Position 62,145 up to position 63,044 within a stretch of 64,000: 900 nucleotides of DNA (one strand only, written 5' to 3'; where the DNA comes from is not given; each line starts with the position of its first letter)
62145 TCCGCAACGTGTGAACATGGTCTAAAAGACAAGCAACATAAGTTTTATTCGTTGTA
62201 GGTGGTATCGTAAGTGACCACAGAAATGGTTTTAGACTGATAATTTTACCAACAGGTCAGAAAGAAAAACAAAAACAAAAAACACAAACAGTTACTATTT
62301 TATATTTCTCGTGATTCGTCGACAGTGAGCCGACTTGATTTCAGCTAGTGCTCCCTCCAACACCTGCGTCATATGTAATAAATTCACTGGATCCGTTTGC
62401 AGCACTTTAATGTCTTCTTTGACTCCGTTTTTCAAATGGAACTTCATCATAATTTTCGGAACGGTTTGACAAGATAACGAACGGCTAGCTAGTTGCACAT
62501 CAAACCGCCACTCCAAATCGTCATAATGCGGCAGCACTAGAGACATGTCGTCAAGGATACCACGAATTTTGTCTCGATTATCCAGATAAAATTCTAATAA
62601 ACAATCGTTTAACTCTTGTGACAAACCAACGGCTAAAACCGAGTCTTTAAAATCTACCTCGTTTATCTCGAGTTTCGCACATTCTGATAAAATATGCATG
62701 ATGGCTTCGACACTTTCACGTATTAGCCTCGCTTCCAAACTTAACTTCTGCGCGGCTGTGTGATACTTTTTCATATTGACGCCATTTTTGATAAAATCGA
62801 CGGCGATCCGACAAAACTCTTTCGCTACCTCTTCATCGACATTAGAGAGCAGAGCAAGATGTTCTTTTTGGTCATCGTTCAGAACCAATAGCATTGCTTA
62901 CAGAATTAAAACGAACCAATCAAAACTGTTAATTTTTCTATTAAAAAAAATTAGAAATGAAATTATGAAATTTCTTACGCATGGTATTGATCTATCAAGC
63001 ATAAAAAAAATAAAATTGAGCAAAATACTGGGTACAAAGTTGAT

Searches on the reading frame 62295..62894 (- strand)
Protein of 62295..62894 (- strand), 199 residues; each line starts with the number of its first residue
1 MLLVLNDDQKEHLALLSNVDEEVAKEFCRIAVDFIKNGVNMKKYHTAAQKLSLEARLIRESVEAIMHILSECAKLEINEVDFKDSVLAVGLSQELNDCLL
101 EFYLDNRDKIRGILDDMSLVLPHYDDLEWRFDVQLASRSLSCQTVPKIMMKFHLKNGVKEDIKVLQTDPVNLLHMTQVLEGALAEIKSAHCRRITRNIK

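Call 52: search_protein_families(library=pfam, proteins=[window:62298-62894:-], max_evalue=0.01)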
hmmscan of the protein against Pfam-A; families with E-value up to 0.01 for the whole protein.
window:62298-62894:- (199 aa): 2 families
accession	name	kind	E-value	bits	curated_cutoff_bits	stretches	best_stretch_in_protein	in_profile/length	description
PF07258.19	COMM_domain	-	1.3e-12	48.1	22.4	1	121-180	2-62/64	COMM domain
PF21672.2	COMM_HN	-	2.1e-10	41.5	23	1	7-103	5-103/103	COMMD2-7/10, HN domain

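Call 60: find_encoding_contigs(protein=window:62295-62894:-, flank=2000, max_places=3)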
Protein window:62295-62894:- (199 aa): no gene with exactly this product is on record in the collection.
